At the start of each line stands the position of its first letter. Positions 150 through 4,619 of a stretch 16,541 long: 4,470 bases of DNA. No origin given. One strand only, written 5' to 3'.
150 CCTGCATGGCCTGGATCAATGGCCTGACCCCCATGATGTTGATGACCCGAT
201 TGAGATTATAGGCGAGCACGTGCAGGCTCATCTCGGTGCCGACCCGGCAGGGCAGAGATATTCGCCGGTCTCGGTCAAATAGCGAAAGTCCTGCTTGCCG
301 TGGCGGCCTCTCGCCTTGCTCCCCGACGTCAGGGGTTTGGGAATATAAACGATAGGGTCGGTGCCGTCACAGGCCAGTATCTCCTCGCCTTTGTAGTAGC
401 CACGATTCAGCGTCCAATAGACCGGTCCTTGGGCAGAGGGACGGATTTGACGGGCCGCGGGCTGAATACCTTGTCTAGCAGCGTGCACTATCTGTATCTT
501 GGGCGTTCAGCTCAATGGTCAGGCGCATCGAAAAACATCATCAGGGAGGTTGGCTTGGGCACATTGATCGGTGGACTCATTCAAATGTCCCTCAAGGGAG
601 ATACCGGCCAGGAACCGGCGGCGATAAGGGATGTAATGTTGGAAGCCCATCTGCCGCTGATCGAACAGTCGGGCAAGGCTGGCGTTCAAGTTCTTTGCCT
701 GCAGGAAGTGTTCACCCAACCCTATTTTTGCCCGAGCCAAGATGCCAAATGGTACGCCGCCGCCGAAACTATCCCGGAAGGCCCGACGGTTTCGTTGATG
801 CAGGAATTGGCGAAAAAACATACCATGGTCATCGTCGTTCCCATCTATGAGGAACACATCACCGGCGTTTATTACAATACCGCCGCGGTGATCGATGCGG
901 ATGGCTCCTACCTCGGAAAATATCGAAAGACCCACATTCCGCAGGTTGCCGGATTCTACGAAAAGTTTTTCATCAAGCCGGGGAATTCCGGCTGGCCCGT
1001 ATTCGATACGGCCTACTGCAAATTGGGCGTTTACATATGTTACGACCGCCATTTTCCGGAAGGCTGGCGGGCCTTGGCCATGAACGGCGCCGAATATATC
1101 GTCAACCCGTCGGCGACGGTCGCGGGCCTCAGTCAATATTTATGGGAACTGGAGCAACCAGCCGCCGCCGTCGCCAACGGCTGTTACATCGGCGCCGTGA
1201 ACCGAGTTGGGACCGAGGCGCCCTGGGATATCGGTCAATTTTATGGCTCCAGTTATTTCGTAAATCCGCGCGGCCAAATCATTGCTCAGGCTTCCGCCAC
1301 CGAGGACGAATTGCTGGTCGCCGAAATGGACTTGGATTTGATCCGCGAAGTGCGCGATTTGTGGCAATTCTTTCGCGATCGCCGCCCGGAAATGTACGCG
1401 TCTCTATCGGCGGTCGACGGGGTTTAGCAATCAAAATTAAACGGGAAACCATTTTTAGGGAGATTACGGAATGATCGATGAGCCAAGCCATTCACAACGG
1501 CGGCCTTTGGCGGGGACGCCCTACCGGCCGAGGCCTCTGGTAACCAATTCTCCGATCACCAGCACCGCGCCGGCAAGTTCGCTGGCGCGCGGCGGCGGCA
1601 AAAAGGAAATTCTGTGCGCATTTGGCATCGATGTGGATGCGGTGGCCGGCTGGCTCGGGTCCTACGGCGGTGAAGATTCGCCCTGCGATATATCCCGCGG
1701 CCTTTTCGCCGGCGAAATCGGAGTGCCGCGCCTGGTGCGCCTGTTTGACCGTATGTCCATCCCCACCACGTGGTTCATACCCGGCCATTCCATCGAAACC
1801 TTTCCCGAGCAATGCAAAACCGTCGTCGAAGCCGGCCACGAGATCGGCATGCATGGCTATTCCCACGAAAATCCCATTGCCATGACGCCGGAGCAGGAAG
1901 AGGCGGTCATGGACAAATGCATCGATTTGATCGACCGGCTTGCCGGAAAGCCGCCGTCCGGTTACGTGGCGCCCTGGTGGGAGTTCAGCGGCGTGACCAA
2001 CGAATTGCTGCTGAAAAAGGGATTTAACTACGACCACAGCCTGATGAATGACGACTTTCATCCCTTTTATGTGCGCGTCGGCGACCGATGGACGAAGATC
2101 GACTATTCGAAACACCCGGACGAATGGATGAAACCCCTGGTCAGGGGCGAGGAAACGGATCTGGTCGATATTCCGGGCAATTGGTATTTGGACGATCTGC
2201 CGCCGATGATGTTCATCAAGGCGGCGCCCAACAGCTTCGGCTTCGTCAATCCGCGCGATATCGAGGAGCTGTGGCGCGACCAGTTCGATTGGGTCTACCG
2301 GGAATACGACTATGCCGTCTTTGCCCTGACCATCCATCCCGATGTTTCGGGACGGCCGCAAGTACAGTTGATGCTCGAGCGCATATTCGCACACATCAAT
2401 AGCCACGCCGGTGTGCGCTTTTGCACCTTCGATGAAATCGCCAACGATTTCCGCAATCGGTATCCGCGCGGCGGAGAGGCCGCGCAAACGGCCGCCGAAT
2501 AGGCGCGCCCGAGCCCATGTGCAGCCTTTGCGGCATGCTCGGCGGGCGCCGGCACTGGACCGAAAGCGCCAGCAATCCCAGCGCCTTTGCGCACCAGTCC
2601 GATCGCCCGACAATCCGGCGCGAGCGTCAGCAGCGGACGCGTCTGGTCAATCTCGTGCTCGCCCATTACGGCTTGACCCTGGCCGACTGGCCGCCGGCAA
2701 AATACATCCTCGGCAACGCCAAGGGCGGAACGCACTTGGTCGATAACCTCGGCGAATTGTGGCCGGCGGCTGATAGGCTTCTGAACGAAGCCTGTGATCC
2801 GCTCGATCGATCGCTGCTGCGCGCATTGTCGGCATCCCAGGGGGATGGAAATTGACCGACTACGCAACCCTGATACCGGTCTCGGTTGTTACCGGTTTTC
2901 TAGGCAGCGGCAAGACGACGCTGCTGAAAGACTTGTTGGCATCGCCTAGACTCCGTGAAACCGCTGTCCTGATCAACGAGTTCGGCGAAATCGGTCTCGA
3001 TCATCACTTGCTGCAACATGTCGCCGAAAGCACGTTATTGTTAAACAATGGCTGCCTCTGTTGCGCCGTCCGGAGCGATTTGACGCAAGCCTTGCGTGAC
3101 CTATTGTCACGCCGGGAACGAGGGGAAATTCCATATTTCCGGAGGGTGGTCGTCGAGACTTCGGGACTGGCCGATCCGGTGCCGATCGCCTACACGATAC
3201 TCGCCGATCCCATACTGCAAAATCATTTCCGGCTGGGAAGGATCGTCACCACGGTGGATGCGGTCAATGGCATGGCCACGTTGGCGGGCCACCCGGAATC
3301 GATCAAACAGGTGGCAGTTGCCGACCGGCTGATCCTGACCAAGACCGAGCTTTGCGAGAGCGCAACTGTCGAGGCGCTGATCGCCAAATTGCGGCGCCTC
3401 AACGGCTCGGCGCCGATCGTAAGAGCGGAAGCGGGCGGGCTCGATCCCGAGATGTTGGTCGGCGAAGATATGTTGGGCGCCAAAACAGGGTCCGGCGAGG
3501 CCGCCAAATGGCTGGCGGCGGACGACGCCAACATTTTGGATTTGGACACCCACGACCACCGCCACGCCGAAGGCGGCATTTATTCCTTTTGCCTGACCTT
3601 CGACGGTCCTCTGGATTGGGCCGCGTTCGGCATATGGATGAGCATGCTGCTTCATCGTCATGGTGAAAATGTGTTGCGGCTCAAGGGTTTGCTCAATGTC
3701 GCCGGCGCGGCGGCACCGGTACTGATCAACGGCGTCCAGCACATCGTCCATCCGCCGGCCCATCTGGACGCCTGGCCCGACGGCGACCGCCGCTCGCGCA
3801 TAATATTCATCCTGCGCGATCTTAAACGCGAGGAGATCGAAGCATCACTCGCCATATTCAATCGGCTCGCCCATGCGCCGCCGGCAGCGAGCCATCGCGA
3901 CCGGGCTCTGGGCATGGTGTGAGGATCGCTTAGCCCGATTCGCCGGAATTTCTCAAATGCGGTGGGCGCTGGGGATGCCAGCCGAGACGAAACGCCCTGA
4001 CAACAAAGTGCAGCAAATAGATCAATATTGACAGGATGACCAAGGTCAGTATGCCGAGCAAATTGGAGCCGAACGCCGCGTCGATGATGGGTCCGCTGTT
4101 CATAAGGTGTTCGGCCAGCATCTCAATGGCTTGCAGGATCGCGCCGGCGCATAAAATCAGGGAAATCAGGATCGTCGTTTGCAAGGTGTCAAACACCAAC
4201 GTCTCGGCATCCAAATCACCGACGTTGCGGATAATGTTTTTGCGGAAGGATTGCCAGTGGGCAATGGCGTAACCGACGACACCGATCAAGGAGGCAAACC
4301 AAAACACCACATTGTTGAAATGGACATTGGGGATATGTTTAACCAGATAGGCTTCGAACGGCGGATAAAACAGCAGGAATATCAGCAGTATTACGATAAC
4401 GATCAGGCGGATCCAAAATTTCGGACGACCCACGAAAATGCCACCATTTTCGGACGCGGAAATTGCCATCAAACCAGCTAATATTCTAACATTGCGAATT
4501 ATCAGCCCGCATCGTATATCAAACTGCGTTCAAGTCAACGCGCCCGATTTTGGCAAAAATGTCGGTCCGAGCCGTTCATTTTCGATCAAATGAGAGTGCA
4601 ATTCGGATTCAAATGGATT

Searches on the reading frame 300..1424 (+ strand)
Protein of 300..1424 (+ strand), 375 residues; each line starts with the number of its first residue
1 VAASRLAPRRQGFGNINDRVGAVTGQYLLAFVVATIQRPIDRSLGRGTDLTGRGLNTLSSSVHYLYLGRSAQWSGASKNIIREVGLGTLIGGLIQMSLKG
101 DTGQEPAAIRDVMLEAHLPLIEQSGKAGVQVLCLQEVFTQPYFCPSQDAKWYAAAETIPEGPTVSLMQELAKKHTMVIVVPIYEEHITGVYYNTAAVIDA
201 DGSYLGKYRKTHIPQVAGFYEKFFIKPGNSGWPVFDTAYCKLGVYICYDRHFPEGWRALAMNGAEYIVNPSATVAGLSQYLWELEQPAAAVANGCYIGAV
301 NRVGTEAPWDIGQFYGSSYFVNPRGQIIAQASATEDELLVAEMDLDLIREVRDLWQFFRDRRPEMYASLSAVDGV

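Call 5: search_protein_families(library=pfam, proteins=[window:300-1424:+], max_evalue=1)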
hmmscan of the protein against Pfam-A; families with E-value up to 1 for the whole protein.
window:300-1424:+ (375 aa): 2 families
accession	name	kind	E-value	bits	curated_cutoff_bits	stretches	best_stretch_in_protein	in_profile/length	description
PF00795.27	CN_hydrolase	-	1e-63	215.5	23.2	1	111-352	15-255/256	Carbon-nitrogen hydrolase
PF03358.20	FMN_red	-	0.22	11.5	24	1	121-194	27-92/152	NADPH-dependent FMN reductase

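Call 38: search_protein_families(library=ncbifam, proteins=[window:300-1424:+], max_evalue=0.001)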
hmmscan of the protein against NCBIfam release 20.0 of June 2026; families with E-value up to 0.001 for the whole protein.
window:300-1424:+ (375 aa): 11 families
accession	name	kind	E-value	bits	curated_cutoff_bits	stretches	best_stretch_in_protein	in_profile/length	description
TIGR03381.1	agmatine_aguB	equivalog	5.9e-72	242.3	410.25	1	118-368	22-278/279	N-carbamoylputrescine amidase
NF040852.1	nitrile_Arch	equivalog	7.5e-44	149.8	500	1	120-367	25-261/262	nitrilase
NF033621.1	de_GSH_amidase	exception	2.1e-27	96.1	355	1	117-362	20-254/260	deaminated glutathione amidase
NF009803.0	PRK13287.1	equivalog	6e-20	71.3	406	1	159-356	80-270/333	formamidase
NF043013.1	DeGluthAmidYersProt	equivalog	8e-17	61.3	500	1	147-353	49-260/278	deaminated glutathione amidase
NF009802.0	PRK13286.1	equivalog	1.1e-16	60.7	427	1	125-356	48-271/345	aliphatic amidase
NF010588.0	PRK13981.1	equivalog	3.9e-14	52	479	1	126-344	35-245/546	NAD+ synthase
NF007757.0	PRK10438.1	equivalog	6.1e-13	48.6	249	1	130-360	36-249/256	amidohydrolase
TIGR00546.1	lnt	equivalog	1.6e-10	40.8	132.9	1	113-271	183-348/395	apolipoprotein N-acyltransferase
TIGR04048.1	nitrile_sll0784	equivalog_domain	2.5e-10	39.8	502.6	1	144-348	61-272/301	Nit6803 family nitrilase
NF002730.0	PRK02628.1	equivalog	5e-06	25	473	0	238-365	169-298/677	NAD(+) synthase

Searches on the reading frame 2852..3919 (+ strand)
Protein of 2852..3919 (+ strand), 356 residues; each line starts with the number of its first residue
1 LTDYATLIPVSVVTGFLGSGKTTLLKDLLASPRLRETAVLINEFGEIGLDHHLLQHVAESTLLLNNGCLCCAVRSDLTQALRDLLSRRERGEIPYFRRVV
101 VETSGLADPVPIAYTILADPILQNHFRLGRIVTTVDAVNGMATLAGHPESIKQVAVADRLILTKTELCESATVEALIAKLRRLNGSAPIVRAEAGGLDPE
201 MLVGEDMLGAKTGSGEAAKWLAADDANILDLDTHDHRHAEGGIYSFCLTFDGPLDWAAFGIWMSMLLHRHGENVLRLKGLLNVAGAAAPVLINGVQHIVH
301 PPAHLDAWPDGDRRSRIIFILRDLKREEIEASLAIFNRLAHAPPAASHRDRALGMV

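Call 5: search_protein_families(library=pfam, proteins=[window:2852-3919:+], max_evalue=1)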
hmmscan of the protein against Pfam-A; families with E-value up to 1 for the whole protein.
window:2852-3919:+ (356 aa): 11 families
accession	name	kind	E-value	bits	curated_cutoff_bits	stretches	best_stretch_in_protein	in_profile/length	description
PF02492.25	cobW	-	4.4e-44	150.7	20.7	1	9-190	1-179/180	CobW/HypB/UreG, nucleotide-binding domain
PF07683.19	CobW_C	-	2.1e-24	85.6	22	1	244-334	2-91/94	Cobalamin synthesis protein cobW C-terminal domain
PF13401.12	AAA_22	-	0.0055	17.5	27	1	11-89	8-83/130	AAA domain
PF25204.1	DAAF9_2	-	0.0083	16.2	27.5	1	78-196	52-178/210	DAAF9 domain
PF01443.25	Viral_helicase1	-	0.0091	16.3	21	1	12-43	2-34/228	Viral superfamily 1 RNA helicase core domain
PF13191.12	AAA_16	-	0.049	14.6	32.6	1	11-90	27-129/167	AAA ATPase domain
PF25199.1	nSTAND_NTPase5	-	0.098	12.9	34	1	9-51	42-85/145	Novel STAND NTPase 5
PF05729.18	NACHT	-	0.13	12.5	26.7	0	10-29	2-21/167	NACHT domain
PF13238.12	AAA_18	-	0.18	12.7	29.4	1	12-31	2-19/128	AAA domain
PF10412.15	TrwB_AAD_bind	-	0.18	11.1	20.5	1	12-42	19-49/387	Type IV secretion-system coupling protein DNA-binding domain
PF00437.27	T2SSE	-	0.21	10.6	24.9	1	12-57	146-192/370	Type II/IV secretion system protein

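Call 38: search_protein_families(library=ncbifam, proteins=[window:2852-3919:+], max_evalue=0.001)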
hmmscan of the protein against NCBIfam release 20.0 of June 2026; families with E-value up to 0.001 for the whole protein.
window:2852-3919:+ (356 aa): 6 families
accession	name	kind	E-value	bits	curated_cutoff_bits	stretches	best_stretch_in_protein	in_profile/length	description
NF008578.0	PRK11537.1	equivalog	2.9e-55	187.7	361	1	7-335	3-315/318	GTPase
TIGR02475.1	CobW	equivalog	9.1e-42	143.2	332.1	2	7-140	3-136/342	cobalamin biosynthesis protein CobW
NF038288.1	chaper_GTP_ZigA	equivalog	6.8e-32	110.8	600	2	8-141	1-139/390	zinc metallochaperone GTPase ZigA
NF041053.1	CobW_rel_Se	equivalog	3.6e-10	39.8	180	1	12-183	5-172/195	CobW-related selenoprotein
NF047431.1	hiber_recruit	equivalog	9.9e-07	28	375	1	54-116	54-110/402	ribosome hibernation factor-recruiting GTPase MRF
TIGR03819.1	heli_sec_ATPase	hypoth_equivalog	6.5e-05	22.3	373.15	1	12-55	182-225/340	TadA family conjugal transfer-associated ATPase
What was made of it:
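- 1471..3922 (+): Conserved upstream genes of the module: PuuE-like polysaccharide-deacetylase-family hydrolase (1471-2502), orf112 (2517-2855), CobW/COG0523 GTPase (2852-3922). Pfam and NCBIfam (calls 5, 38).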

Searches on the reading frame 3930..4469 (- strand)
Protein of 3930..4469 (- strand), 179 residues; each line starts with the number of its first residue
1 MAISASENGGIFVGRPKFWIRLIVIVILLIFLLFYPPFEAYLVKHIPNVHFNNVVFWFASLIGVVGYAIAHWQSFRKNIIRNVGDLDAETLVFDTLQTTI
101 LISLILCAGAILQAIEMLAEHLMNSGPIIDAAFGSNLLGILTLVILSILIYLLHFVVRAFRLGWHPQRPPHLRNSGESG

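Call 23: search_protein_families(library=pfam, proteins=[window:3930-4469:-], max_evalue=0.01)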
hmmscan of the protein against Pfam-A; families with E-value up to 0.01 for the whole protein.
window:3930-4469:- (179 aa): 0 families

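Call 38: search_protein_families(library=ncbifam, proteins=[window:3930-4469:-], max_evalue=0.001)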
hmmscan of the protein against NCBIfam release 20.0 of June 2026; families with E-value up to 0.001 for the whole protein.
window:3930-4469:- (179 aa): 0 families

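Call 77: search_protein_families(library=padloc, proteins=[window:3930-4469:-], max_evalue=0.01)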
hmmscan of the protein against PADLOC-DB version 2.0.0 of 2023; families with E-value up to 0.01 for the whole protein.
window:3930-4469:- (179 aa): 0 families
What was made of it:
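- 3930..4472 (-): Conserved small multi-pass membrane protein (orf180), divergently transcribed upstream of hyuA. No Pfam, NCBIfam or PADLOC hit (calls 23, 38, 77).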
